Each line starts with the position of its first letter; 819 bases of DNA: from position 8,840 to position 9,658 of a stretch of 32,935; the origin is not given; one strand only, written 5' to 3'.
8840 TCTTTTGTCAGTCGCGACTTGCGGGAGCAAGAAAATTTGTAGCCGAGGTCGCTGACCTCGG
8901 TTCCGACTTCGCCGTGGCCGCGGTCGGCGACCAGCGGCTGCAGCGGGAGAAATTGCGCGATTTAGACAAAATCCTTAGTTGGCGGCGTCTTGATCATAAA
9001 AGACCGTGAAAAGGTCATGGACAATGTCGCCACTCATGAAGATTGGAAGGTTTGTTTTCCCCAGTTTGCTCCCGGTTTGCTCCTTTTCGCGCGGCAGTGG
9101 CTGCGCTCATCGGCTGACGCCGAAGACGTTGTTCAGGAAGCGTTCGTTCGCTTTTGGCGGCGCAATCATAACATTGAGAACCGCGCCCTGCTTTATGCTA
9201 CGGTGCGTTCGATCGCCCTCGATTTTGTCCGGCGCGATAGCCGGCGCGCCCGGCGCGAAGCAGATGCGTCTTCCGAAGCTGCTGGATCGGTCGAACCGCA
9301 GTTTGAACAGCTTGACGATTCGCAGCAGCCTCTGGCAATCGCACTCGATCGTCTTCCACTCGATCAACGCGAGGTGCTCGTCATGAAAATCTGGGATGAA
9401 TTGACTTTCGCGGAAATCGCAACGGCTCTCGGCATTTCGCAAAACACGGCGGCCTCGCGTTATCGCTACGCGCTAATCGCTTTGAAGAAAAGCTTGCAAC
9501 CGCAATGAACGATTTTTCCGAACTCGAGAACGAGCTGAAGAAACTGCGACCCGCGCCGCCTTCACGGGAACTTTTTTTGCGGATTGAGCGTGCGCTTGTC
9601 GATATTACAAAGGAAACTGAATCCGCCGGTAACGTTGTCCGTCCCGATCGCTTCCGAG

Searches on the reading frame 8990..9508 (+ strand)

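Call 70: search_protein_families(library=pfam, proteins=[window:8990-9508:+], max_evalue=1)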
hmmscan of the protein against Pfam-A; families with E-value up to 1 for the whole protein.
window:8990-9508:+ (172 aa): 11 families
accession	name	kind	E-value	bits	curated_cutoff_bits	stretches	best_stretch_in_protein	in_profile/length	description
PF08281.18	Sigma70_r4_2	-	2e-11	43.8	25.7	1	118-162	7-51/54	Sigma-70, region 4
PF04545.22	Sigma70_r4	-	2.8e-10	40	24.1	1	118-167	1-50/50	Sigma-70, region 4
PF04542.20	Sigma70_r2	-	4.3e-10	39.7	24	1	27-86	6-71/71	Sigma-70 region 2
PF07638.17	Sigma70_ECF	-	7.2e-05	23.2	21.1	1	47-162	52-176/185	ECF sigma factor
PF13404.12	HTH_AsnC-type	-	0.0083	16.4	27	1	138-159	18-39/42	AsnC-type helix-turn-helix domain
PF22980.2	Myb_DNA-bind_8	-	0.02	14.6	27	1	140-159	22-42/50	Myb-like DNA-binding domain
PF13384.12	HTH_23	-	0.044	14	24.6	1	134-155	14-35/50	Homeodomain-like domain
PF19889.5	DUF6362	-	0.055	14.3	31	1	97-163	31-96/98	Domain of unknown function (DUF6362)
PF06708.16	DUF1195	-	0.067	13.4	25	1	108-139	64-95/147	Protein of unknown function (DUF1195)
PF13412.12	HTH_24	-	0.1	12.6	21.9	1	138-158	18-38/48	Winged helix-turn-helix DNA-binding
PF00196.25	GerE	-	0.12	12.5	23.5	1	124-153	3-33/57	Bacterial regulatory proteins, luxR family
